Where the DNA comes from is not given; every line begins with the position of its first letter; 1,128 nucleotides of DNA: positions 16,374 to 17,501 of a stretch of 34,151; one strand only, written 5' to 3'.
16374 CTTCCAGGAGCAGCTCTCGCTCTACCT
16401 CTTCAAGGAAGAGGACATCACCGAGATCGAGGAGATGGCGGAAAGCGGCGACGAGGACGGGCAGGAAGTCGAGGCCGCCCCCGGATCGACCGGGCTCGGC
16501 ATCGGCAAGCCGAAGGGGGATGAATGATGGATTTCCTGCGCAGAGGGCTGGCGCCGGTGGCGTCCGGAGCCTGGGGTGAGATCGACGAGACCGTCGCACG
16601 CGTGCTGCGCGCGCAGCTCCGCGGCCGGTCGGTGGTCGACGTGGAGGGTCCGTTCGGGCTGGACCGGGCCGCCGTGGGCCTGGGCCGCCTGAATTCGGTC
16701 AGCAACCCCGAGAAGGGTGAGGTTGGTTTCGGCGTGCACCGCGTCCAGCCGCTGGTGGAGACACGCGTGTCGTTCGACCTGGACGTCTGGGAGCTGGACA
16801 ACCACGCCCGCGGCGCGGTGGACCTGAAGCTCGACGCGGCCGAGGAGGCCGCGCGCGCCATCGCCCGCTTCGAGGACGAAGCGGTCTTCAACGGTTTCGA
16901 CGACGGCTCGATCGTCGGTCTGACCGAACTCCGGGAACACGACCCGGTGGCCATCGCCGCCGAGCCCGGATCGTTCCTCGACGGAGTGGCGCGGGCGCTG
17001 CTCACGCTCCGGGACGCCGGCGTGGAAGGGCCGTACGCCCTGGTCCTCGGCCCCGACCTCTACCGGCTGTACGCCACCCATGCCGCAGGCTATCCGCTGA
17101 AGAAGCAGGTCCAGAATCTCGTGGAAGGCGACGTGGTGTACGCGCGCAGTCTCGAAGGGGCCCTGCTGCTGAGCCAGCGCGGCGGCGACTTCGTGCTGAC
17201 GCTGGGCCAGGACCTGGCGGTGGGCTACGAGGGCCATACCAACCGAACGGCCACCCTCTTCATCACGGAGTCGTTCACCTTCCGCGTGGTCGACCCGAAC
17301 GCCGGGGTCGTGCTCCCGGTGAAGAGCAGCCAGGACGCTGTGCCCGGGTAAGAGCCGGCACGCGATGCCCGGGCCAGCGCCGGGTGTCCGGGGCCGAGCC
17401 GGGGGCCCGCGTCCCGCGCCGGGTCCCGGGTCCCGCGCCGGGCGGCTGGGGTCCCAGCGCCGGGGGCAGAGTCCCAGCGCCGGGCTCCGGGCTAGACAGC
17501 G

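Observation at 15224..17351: Iron/oxidative-stress island: YtfE di-iron repair protein divergently paired with an EncFtn-type cargo + family-1 encapsulin nanocompartment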

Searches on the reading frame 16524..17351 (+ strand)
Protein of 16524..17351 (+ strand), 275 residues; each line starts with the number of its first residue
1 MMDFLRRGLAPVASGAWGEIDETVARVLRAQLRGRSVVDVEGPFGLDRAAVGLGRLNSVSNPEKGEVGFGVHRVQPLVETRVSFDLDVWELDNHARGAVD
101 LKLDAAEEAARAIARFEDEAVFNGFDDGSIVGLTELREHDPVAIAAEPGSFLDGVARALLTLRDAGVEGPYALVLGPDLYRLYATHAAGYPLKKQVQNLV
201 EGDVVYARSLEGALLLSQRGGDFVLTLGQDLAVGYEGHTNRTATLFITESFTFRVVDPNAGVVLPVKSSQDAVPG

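Call 3: search_protein_families(library=pfam, proteins=[window:16524-17351:+], max_evalue=0.01)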
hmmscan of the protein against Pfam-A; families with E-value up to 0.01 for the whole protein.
window:16524-17351:+ (275 aa): 2 families
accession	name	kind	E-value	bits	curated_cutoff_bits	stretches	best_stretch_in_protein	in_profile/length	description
PF04454.18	Linocin_M18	-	1.5e-84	283.6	24.3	1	2-252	1-253/253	Encapsulating protein for peroxidase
PF25209.1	Phage_capsid_4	-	0.0081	16.9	27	1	90-191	88-178/262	Phage capsid protein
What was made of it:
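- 16524..17351 (+): Family-1 encapsulin shell protein, 275 aa, translationally coupled to encFtn (ATGA overlap). Predicted to form a T=1 60-mer. Pfam PF04454 1.5e-84 (call 3).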

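Call 10: find_related_loci(query=window:16524-17348:+, collection=genome_contigs, flank=6000)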
Query window:16524-17348:+ (275 aa) in genome_contigs; peptide patterns used: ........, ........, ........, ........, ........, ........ (x = any residue, [..] = any of these).
192 stretches matched a pattern; 1 encode a relative of the query (tblastn E <= 1e-3); 1 distinct loci.
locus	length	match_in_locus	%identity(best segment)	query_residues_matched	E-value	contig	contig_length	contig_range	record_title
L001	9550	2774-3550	47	2-260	3e-85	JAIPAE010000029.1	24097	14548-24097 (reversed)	MAG: Bacteroidales bacterium isolate Tobar15.5-16.5m-G4 Tobar15-5-16-5m-C1303, whole genome shotgun sequence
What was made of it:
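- Tried and rejected: genome_contigs scan with the shell (call 10).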

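Call 11: find_homologous_proteins(query=window:16524-17348:+, max_evalue=1e-20)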
Query window:16524-17348:+ (275 aa): 485 proteins with E <= 1e-20 among 8000 candidates; the best 120 are listed.
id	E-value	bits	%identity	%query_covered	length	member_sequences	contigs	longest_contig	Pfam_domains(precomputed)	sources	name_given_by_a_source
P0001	7.3e-175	598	100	100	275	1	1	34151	PF04454.19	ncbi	ncbi:MAG: family 1 encapsulin nanocompartment shell protein [Candidatus Krumholzibacteriia bacterium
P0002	2.3e-109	383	67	96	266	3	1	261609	PF04454.19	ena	-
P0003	3.8e-107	376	65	98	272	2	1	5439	PF04454.19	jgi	jgi:uncharacterized linocin/CFP29 family protein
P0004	8.9e-106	371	62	99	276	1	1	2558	PF04454.19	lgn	-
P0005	3.6e-103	363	61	98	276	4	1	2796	PF04454.19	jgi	jgi:uncharacterized linocin/CFP29 family protein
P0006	2.9e-93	330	58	97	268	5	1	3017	PF04454.19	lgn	-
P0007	7.1e-92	326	58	96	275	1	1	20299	PF04454.19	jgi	jgi:uncharacterized linocin/CFP29 family protein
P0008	3.3e-90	320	59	96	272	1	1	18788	PF04454.19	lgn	-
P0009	5.1e-90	319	58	96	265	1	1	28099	PF04454.19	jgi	-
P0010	5.9e-88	313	56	96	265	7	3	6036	PF04454.19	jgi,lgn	jgi:uncharacterized linocin/CFP29 family protein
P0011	6.1e-88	313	56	96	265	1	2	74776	PF04454.19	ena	-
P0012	6.1e-88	313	57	96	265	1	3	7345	PF04454.19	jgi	-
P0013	1.2e-87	312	56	98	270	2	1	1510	PF04454.19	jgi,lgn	-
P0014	4.0e-87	310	54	98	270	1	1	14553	PF04454.19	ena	-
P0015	5.7e-87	309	54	98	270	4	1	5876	PF04454.19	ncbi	ncbi:MAG: family 1 encapsulin nanocompartment shell protein [Candidatus Krumholzibacteriia bacterium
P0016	2.5e-86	307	57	96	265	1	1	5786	PF04454.19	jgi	jgi:uncharacterized linocin/CFP29 family protein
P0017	2.7e-86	307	56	96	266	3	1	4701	PF04454.19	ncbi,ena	-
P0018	3.1e-86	307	55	96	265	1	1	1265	PF04454.19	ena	-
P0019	5.4e-85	303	56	96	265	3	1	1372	PF04454.19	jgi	jgi:uncharacterized linocin/CFP29 family protein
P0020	1.2e-83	299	54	98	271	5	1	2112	PF04454.19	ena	-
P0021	4.3e-83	297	54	96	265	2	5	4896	PF04454.19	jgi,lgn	jgi:uncharacterized linocin/CFP29 family protein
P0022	2.0e-82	295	54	96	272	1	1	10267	PF04454.19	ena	-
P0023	3.8e-82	294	54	94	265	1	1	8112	PF04454.19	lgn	-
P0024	3.1e-81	291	52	96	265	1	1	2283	PF04454.19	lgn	-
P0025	4.7e-81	290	52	96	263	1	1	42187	PF04454.19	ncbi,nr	ncbi:family 1 encapsulin nanocompartment shell protein [Marinilabiliaceae bacterium ANBcel2]|nr:fami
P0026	1.7e-80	288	51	96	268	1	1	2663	PF04454.19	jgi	jgi:uncharacterized linocin/CFP29 family protein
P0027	2.9e-80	287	48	97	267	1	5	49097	PF04454.19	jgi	jgi:uncharacterized linocin/CFP29 family protein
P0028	4.5e-79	284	51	97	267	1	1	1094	PF04454.19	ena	-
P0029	5.0e-79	283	54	95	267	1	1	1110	PF04454.19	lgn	-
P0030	4.2e-78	280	49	96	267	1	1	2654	PF04454.19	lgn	-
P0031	4.8e-78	280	51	96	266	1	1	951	PF04454.19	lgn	-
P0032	5.4e-78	280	51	96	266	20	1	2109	PF04454.19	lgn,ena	-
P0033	2.3e-77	278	55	95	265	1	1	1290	PF04454.19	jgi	jgi:uncharacterized linocin/CFP29 family protein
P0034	5.6e-77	277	51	96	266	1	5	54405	PF04454.19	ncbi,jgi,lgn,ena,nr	ncbi:MAG TPA: family 1 encapsulin nanocompartment shell protein [Synergistales bacterium]|nr:bacteri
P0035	7.3e-77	276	50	96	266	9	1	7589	PF04454.19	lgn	-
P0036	3.5e-76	274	51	97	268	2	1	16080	PF04454.19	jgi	-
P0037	4.3e-76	274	51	95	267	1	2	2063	PF04454.19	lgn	-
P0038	6.8e-76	273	51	97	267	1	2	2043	PF04454.19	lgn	-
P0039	9.8e-76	273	56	95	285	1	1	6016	PF04454.19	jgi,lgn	-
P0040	6.4e-75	270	52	98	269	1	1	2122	PF04454.19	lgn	-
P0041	2.0e-74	268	53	96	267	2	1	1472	PF04454.19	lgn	-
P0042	2.5e-74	268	49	96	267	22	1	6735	PF04454.19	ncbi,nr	ncbi:MAG TPA: bacteriocin [Candidatus Atribacteria bacterium]|nr:bacteriocin [Candidatus Atribacteri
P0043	4.5e-74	267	51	96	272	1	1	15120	PF04454.19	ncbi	ncbi:MAG: family 1 encapsulin nanocompartment shell protein [Candidatus Eisenbacteria bacterium]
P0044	7.8e-74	266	49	98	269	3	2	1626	PF04454.19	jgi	jgi:uncharacterized linocin/CFP29 family protein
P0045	8.3e-74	266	54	95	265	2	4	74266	PF04454.19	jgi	jgi:uncharacterized linocin/CFP29 family protein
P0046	8.4e-74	266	50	96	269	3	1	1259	PF04454.19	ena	-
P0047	1.4e-73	265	52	96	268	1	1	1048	PF04454.19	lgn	-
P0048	1.5e-73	265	51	96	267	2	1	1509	PF04454.19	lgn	-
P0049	4.9e-73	264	50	96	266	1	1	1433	PF04454.19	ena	-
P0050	5.1e-73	264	49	96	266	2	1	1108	PF04454.19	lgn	-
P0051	7.4e-73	263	50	97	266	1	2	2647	PF04454.19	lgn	-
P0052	2.9e-72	261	49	96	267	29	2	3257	PF04454.19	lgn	-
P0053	3.5e-72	261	50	96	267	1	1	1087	PF04454.19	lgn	-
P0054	4.3e-72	261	46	96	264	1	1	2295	PF04454.19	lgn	-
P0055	5.2e-72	260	63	71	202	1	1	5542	PF04454.19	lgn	-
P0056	6.5e-72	260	48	97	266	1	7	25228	PF04454.19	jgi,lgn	jgi:uncharacterized linocin/CFP29 family protein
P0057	9.3e-72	260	50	96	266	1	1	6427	PF04454.19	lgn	-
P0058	1.0e-71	259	48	96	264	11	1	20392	PF04454.19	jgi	jgi:uncharacterized linocin/CFP29 family protein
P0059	1.1e-71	259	49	96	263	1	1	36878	PF04454.19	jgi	jgi:uncharacterized linocin/CFP29 family protein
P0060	2.5e-71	258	48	96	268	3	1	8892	PF04454.19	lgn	-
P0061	3.0e-71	258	47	97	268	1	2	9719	PF04454.19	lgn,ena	-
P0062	4.0e-71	257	48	94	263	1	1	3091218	PF04454.19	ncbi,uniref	ncbi:family 1 encapsulin nanocompartment shell protein [Proteinivorax tanatarense]|uniref:Type 1 enc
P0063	5.1e-71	257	50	96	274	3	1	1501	PF04454.19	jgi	jgi:uncharacterized linocin/CFP29 family protein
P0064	5.2e-71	257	48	96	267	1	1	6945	PF04454.19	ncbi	-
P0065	1.5e-70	256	50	97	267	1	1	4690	PF04454.19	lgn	-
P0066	2.5e-70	255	47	97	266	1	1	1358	PF04454.19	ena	-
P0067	4.1e-70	254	47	97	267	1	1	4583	PF04454.19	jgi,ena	-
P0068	4.2e-70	254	49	95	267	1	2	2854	PF04454.19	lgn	-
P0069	6.7e-70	253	46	97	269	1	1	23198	PF04454.19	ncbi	-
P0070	7.3e-70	253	49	97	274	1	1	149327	PF04454.19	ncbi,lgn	-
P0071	9.7e-70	253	48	93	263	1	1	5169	PF04454.19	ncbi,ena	-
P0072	1.0e-69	253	45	97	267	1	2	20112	PF04454.19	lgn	-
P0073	1.1e-69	253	45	96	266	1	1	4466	PF04454.19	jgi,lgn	jgi:uncharacterized linocin/CFP29 family protein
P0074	1.2e-69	253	47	93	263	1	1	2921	PF04454.19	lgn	-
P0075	1.5e-69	252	48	97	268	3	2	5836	PF04454.19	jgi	jgi:uncharacterized linocin/CFP29 family protein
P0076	1.6e-69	252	48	96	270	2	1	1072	PF04454.19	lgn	-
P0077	2.0e-69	252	47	93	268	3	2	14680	PF04454.19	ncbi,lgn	ncbi:MAG: family 1 encapsulin nanocompartment shell protein [Acidobacteriota bacterium]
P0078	2.0e-69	252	48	96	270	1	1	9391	PF04454.19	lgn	-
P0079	3.4e-69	251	45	96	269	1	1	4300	PF04454.19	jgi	-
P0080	5.2e-69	251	46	97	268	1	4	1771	PF04454.19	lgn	-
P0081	5.8e-69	250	48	95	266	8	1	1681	PF04454.19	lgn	-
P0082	8.6e-69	250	47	93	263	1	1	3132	PF04454.19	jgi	jgi:uncharacterized linocin/CFP29 family protein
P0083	1.1e-68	249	46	97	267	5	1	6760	PF04454.19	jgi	jgi:uncharacterized linocin/CFP29 family protein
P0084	1.2e-68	249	53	96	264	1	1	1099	PF04454.19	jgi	jgi:uncharacterized linocin/CFP29 family protein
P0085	1.3e-68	249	48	97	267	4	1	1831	PF04454.19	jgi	-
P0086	2.0e-68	249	46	96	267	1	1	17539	PF04454.19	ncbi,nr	ncbi:MAG: bacteriocin family protein [Phycisphaerales bacterium]|nr:bacteriocin family protein [Phyc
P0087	3.3e-68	248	49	98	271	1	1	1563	PF04454.19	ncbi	-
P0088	3.6e-68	248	48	94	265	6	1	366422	PF04454.19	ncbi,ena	-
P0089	3.8e-68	248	47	97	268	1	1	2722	PF04454.19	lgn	-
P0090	3.8e-68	248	48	96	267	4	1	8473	PF04454.19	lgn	-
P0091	4.2e-68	248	45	97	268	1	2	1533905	PF04454.19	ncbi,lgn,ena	-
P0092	4.2e-68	248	50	97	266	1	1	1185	PF04454.19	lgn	-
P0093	5.7e-68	247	49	93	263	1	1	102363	PF04454.19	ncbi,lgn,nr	ncbi:MAG: bacteriocin [Firmicutes bacterium]|nr:bacteriocin [Bacillota bacterium]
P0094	7.1e-68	247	46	96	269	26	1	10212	PF04454.19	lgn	-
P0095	7.7e-68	247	48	97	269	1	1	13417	PF04454.19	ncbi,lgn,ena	-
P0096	8.2e-68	247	46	96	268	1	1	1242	PF04454.19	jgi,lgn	jgi:uncharacterized linocin/CFP29 family protein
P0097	9.7e-68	246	47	97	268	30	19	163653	PF04454.19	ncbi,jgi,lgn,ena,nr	ncbi:MAG TPA: family 1 encapsulin nanocompartment shell protein [Treponemataceae bacterium]|nr:famil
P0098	1.2e-67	246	46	97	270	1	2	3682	PF04454.19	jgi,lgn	-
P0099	1.4e-67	246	46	97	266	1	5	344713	PF04454.19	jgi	jgi:uncharacterized linocin/CFP29 family protein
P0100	1.7e-67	246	48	96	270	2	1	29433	PF04454.19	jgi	jgi:uncharacterized linocin/CFP29 family protein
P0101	1.8e-67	246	47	97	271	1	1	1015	PF04454.19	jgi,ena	-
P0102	1.8e-67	246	45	95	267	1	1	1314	PF04454.19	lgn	-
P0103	1.8e-67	245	48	95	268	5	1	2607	PF04454.19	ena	-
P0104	2.0e-67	245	49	94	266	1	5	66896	PF04454.19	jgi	jgi:uncharacterized linocin/CFP29 family protein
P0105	2.6e-67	245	48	95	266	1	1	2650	PF04454.19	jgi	jgi:uncharacterized linocin/CFP29 family protein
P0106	2.7e-67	245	49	96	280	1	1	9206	PF04454.19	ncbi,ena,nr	ncbi:MAG: family 1 encapsulin nanocompartment shell protein [Kiloniellales bacterium]|nr:family 1 en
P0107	3.1e-67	245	47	96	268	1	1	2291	PF04454.19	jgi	jgi:uncharacterized linocin/CFP29 family protein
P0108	6.3e-67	244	48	95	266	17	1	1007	PF04454.19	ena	-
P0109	1.3e-66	243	46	96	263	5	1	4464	PF04454.19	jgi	jgi:uncharacterized linocin/CFP29 family protein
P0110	1.7e-66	242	45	96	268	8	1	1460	PF04454.19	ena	-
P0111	1.8e-66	242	48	94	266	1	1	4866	PF04454.19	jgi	jgi:uncharacterized linocin/CFP29 family protein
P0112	2.1e-66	242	48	94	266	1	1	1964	PF04454.19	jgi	-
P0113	2.5e-66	242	47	95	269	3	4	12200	PF04454.19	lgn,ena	-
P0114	2.6e-66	242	49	98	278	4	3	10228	PF04454.19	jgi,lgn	jgi:uncharacterized linocin/CFP29 family protein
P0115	2.9e-66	242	48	94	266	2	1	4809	PF04454.19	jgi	-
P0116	2.9e-66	242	48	96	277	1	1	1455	PF04454.19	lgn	-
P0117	3.0e-66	242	46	98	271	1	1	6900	PF04454.19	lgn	-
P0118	3.7e-66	241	46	96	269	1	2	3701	PF04454.19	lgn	-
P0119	4.9e-66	241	47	93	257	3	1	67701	PF04454.19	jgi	jgi:uncharacterized linocin/CFP29 family protein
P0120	5.3e-66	241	47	98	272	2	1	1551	PF04454.19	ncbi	-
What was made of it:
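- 16524..17351 (+): NCBI already names it (call 11).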

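Call 12: find_encoding_contigs(protein=P0002, flank=6000, max_places=2)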
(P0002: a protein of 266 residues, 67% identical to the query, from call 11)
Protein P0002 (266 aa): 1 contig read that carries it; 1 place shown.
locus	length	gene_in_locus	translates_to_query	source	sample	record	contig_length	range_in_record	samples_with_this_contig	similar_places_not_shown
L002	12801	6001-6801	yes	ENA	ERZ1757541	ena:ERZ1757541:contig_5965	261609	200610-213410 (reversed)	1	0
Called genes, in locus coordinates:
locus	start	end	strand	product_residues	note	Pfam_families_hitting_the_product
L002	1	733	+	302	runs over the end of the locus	PF12797:Fer4_2 (faint), PF12800:Fer4_4 (faint), PF12838:Fer4_7 (weak), PF00037:Fer4 (weak), PF13187:Fer4_9, PF13237:Fer4_10, PF14697:Fer4_21, PF12838:Fer4_7, +3 more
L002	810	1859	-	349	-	PF16930:Porin_5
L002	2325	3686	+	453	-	PF17767:NAPRTase_N, PF01729:QRPTase_C (weak), PF04095:NAPRTase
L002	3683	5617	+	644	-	PF06480:FtsH_ext, PF00004:AAA, PF07728:AAA_5 (faint), PF17862:AAA_lid_3, PF01434:Peptidase_M41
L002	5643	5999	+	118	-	PF22277:EncFtn-like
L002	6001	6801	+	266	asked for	PF04454:Linocin_M18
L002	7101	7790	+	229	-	PF00072:Response_reg, PF00196:GerE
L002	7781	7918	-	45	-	-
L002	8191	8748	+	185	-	-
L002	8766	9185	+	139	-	-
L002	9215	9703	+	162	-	PF00582:Usp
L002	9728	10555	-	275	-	PF00689:Cation_ATPase_C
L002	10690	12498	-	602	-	PF00690:Cation_ATPase_N, PF00122:E1-E2_ATPase, PF13246:Cation_ATPase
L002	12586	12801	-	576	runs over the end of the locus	PF00128:Alpha-amylase, PF11941:DUF3459 (weak)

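Call 13: find_encoding_contigs(protein=P0007, flank=6000, max_places=2)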
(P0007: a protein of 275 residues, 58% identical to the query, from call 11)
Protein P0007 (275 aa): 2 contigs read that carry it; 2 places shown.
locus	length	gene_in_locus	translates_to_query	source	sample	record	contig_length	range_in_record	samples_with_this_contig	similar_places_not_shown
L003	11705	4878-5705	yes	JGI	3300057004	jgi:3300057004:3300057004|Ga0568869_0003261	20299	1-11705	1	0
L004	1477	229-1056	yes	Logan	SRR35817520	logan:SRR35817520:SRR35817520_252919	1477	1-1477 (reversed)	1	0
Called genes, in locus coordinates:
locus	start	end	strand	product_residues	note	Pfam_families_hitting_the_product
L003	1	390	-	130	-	?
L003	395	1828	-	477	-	PF12838:Fer4_7, PF13183:Fer4_8, PF13534:Fer4_17, PF02754:CCG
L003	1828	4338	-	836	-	PF01565:FAD_binding_4, PF02913:FAD-oxidase_C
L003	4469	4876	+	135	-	PF22277:EncFtn-like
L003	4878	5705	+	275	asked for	PF04454:Linocin_M18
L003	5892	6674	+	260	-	PF01012:ETF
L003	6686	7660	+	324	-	PF01012:ETF, PF00766:ETF_alpha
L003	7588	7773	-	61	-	-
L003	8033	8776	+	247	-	-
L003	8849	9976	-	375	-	PF00478:IMPDH, PF03060:NMO, PF01070:FMN_dh (weak)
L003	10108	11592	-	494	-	PF00982:Glyco_transf_20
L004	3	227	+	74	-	?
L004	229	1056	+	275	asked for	PF04454:Linocin_M18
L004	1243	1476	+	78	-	?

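Call 14: find_encoding_contigs(protein=P0008, flank=6000, max_places=2)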
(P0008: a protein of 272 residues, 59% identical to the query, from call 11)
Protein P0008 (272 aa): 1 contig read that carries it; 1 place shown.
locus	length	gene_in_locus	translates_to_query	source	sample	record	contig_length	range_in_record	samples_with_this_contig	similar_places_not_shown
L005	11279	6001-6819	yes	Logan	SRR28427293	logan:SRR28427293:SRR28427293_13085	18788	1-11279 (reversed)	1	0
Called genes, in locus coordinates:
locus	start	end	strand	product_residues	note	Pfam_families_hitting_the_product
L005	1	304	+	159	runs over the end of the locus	PF07332:Phage_holin_3_6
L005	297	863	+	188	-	PF12277:DUF3618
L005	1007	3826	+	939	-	PF01650:Peptidase_C13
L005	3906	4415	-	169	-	PF22277:EncFtn-like (faint), PF02915:Rubrerythrin, PF09537:DUF2383 (faint)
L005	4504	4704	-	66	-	-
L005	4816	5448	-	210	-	-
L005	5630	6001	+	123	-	PF22277:EncFtn-like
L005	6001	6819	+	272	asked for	PF04454:Linocin_M18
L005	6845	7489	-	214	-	-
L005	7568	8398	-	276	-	PF00950:ABC-3, PF01032:FecCD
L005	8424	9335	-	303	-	PF01297:ZnuA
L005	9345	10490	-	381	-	-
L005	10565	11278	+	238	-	?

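Call 15: find_encoding_contigs(protein=P0015, flank=6000, max_places=3)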
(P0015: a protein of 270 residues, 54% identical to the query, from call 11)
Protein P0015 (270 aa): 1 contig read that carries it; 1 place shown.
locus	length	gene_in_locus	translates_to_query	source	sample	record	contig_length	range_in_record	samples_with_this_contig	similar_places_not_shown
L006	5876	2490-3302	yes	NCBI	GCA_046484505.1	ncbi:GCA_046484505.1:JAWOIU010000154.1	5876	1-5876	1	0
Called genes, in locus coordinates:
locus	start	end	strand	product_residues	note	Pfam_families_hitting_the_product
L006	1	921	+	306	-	?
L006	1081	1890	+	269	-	PF13180:PDZ_2, PF17820:PDZ_6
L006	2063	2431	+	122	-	PF22277:EncFtn-like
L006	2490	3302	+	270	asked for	PF04454:Linocin_M18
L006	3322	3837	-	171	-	PF01965:DJ-1_PfpI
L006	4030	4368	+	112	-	PF01329:Pterin_4a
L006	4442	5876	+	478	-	PF00456:Transketolase_N, PF13292:DXP_synthase_N, PF00676:E1_dh (faint), PF02779:Transket_pyr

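Call 16: find_encoding_contigs(protein=P0014, flank=6000, max_places=2)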
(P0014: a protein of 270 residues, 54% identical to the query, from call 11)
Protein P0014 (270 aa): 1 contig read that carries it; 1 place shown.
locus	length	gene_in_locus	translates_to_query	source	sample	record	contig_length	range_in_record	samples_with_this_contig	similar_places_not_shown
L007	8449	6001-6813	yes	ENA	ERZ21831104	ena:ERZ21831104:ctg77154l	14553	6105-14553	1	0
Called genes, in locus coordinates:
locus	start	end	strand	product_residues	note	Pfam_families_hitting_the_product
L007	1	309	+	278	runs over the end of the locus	-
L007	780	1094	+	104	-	-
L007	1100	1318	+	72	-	-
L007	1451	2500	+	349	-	-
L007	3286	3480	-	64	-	-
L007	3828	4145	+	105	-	PF04358:DsrC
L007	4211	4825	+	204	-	PF01641:SelR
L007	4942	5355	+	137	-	PF00903:Glyoxalase, PF18029:Glyoxalase_6 (weak)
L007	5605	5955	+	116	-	PF22277:EncFtn-like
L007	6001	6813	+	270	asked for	PF04454:Linocin_M18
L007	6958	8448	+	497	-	?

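Call 17: find_encoding_contigs(protein=P0009, flank=6000, max_places=2)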
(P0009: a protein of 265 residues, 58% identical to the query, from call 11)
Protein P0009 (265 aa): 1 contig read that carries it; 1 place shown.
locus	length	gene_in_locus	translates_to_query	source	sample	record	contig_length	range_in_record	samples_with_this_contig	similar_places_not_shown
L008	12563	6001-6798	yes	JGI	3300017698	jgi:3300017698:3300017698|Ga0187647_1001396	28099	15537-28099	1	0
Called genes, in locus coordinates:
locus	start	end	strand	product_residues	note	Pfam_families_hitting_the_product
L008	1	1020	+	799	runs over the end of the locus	PF00989:PAS, PF08448:PAS_4, PF08447:PAS_3, PF13426:PAS_9, PF08448:PAS_4, PF13426:PAS_9, PF00512:HisKA, PF02518:HATPase_c, +2 more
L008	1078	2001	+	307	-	PF01545:Cation_efflux, PF16916:ZT_dimer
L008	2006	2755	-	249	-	PF01904:DUF72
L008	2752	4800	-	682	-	PF06480:FtsH_ext, PF00004:AAA, PF17862:AAA_lid_3, PF01434:Peptidase_M41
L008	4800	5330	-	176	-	PF16694:Cytochrome_P460 (weak)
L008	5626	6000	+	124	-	PF22277:EncFtn-like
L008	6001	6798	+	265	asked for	PF04454:Linocin_M18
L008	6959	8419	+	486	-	PF03062:MBOAT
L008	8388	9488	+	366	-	-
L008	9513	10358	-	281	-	PF00520:Ion_trans, PF08016:PKD_channel (faint), PF07885:Ion_trans_2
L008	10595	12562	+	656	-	?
